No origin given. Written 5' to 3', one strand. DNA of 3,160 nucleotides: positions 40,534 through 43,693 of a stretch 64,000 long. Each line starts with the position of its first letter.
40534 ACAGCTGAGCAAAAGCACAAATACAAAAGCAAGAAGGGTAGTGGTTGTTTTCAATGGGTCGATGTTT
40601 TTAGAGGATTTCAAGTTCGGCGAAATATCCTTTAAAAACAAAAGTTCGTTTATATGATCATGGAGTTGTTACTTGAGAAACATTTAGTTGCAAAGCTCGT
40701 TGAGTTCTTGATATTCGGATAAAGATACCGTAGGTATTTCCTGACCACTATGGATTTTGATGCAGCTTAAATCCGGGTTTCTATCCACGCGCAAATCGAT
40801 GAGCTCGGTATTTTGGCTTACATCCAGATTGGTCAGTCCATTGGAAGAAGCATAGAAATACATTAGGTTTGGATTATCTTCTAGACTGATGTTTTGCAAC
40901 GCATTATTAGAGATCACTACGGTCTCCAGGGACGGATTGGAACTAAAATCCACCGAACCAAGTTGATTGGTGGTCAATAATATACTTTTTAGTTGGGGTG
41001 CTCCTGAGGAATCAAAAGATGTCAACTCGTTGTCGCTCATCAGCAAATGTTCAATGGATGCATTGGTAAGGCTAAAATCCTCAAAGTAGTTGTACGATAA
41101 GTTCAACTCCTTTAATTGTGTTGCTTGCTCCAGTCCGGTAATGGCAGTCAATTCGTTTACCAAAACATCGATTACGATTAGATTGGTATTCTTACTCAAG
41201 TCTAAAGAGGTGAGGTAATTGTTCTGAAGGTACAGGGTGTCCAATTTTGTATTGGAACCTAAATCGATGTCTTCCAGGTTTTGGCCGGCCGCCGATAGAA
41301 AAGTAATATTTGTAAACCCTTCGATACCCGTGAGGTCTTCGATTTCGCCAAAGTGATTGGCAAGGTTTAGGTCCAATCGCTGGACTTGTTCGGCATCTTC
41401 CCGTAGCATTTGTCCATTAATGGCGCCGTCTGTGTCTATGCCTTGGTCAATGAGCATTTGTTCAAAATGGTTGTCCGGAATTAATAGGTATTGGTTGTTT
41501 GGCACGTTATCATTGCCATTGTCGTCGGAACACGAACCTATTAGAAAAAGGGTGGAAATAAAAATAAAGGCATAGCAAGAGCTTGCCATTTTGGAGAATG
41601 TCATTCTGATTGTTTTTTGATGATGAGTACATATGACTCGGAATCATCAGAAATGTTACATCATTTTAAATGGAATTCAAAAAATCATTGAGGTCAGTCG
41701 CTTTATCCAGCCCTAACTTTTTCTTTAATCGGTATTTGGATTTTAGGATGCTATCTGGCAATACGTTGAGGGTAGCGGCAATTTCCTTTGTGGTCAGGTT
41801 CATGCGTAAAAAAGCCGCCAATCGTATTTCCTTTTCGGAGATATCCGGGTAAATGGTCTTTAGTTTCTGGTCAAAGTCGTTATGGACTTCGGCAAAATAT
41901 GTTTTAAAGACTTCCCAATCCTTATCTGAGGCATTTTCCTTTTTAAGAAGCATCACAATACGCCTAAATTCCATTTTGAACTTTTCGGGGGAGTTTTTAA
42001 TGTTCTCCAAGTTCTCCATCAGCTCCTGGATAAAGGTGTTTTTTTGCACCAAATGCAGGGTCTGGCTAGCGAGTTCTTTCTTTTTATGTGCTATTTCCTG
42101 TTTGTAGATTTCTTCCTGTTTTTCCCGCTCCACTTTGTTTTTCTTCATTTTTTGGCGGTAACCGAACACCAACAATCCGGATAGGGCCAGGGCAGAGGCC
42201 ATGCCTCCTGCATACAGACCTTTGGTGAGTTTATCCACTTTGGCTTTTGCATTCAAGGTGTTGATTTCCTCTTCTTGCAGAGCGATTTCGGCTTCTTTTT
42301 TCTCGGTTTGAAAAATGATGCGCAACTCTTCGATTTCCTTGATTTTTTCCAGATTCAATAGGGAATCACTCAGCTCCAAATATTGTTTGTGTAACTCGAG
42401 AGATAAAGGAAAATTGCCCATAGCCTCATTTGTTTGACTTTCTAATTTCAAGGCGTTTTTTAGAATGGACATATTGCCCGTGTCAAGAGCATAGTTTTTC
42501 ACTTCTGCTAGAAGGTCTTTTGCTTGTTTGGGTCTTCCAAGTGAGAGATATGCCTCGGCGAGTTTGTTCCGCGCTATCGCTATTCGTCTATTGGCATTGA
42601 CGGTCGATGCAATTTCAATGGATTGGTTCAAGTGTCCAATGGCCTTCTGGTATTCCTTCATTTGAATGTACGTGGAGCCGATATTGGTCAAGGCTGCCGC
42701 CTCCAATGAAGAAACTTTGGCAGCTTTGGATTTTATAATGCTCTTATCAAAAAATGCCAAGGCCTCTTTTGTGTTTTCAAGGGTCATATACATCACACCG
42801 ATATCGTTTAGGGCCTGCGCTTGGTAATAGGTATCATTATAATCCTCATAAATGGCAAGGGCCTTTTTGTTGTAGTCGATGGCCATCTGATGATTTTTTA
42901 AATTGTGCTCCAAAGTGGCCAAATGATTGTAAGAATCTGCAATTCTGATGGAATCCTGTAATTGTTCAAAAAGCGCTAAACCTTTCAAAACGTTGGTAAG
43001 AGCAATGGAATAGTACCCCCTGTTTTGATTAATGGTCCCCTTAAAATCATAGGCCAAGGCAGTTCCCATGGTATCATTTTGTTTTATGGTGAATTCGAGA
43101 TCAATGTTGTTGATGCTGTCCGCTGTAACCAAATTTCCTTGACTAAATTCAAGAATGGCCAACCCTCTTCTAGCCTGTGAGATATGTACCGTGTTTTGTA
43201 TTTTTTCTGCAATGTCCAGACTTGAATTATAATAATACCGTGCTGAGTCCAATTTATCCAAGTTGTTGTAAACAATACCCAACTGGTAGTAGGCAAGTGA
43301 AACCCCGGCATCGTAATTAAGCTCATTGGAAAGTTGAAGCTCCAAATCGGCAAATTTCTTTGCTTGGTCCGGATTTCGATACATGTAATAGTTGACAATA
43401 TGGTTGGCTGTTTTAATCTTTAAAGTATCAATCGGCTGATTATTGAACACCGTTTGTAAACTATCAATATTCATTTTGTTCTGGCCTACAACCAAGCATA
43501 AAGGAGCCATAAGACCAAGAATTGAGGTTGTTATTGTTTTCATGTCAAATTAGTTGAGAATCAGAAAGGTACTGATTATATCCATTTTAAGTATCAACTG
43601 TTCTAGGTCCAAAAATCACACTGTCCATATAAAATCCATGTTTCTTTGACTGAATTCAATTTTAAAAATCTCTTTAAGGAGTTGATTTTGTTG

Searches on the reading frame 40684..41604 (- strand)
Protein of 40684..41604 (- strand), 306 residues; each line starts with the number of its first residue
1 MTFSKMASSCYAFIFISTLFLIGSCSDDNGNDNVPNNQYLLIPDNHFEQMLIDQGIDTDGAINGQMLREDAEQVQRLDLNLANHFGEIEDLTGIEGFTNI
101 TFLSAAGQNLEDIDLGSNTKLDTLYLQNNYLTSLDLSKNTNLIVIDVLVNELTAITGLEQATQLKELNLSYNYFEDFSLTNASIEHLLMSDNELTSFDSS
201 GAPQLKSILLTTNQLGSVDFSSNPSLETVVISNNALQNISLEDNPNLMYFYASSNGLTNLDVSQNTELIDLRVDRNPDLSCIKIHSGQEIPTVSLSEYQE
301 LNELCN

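Call 58: search_protein_families(library=ncbifam, proteins=[window:40684-41604:-], max_evalue=1e-10)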
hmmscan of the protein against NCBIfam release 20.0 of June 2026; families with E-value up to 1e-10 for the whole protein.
window:40684-41604:- (306 aa): 1 family
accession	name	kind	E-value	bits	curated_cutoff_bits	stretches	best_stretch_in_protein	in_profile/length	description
NF033187.0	internalin_J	exception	3.4e-15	55.4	1700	1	73-277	91-295/846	class 1 internalin InlJ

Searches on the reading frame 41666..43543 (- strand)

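Call 57: search_protein_families(library=ncbifam, proteins=[window:41666-43543:-], max_evalue=1e-10)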
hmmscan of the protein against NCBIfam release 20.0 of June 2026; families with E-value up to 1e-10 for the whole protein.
window:41666-43543:- (625 aa): 2 families
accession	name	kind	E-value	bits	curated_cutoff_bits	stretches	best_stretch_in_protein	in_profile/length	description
NF053520.1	HK_Porph_FimS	equivalog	1.5e-23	83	600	1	170-433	92-355/618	sensor histidine kinase FimS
NF041717.1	HaaA_phane_TPR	equivalog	1e-13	50.3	1125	1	49-324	600-874/882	cyclophane-containing RiPP biosynthesis TPR protein HaaT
